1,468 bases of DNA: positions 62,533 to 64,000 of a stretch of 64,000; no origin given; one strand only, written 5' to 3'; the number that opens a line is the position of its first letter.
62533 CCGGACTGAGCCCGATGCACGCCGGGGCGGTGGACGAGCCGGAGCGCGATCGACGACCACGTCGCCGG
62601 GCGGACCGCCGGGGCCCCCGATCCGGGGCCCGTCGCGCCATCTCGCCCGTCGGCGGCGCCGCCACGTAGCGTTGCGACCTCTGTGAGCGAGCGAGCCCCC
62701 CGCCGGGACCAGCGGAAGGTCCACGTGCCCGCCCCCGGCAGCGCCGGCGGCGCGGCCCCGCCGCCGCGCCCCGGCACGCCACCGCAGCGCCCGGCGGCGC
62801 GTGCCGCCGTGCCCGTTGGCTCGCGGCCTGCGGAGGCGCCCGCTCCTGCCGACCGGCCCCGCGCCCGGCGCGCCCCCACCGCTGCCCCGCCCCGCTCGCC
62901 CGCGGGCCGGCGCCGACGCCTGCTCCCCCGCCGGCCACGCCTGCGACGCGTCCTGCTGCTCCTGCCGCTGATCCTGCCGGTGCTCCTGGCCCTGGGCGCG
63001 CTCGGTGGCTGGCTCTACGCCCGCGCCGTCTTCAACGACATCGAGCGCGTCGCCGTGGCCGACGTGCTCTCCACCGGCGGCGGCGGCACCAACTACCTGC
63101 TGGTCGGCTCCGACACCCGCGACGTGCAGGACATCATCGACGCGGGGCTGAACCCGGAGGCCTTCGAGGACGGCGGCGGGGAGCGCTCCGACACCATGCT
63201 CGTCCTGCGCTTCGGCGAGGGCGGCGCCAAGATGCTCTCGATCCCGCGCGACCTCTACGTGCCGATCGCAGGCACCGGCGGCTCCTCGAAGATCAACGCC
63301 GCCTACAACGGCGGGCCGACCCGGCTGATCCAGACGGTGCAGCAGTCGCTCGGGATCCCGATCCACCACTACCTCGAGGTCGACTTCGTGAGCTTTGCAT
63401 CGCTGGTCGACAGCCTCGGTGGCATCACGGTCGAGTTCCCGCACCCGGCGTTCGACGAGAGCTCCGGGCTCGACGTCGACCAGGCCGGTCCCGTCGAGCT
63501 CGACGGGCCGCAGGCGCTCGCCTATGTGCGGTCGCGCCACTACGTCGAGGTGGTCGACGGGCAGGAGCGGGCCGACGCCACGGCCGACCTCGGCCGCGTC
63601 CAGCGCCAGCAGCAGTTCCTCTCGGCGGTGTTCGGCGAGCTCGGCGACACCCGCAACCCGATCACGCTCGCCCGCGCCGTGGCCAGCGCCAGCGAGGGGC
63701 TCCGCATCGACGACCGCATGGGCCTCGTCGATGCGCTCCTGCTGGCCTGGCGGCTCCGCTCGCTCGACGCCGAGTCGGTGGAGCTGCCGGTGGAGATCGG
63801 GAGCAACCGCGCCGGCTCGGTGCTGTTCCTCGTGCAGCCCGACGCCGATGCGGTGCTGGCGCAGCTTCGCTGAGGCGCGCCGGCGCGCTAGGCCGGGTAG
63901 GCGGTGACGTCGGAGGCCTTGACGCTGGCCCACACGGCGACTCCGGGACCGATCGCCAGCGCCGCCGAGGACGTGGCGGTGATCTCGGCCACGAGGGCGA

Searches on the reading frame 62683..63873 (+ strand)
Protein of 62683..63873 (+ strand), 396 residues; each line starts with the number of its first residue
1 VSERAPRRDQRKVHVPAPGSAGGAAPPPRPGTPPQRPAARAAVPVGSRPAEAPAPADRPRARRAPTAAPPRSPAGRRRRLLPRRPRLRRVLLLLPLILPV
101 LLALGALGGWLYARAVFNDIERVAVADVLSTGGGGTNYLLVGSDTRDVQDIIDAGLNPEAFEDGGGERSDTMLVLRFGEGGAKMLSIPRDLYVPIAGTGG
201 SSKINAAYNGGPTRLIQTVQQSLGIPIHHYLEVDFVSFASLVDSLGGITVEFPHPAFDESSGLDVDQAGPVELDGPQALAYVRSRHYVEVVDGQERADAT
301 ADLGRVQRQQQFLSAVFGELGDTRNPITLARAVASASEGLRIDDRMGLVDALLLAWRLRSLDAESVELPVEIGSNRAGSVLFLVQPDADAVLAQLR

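Call 44: search_protein_families(library=ncbifam, proteins=[window:62683-63873:+], max_evalue=0.001)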
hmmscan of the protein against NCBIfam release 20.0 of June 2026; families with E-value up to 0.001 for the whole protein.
window:62683-63873:+ (396 aa): 4 families
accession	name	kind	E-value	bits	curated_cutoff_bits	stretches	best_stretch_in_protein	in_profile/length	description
TIGR00350.1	lytR_cpsA_psr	domain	1.4e-34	119.5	62.3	1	168-318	2-148/152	LCP family glycopolymer transferase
NF006897.1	PRK09379.1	equivalog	7.3e-24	84.5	441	1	167-317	75-215/298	polyisoprenyl-teichoic acid--peptidoglycan teichoic acid transferase TagU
NF051849.1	LCP_trans_Cps2A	equivalog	4.2e-14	52.6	650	1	168-292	240-367/477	LCP family glycopolymer transferase CpsA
NF047591.1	ligase_LytR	equivalog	1.5e-11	44.2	450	1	168-317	79-232/336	glycopolymer--peptidoglycan transferase LytR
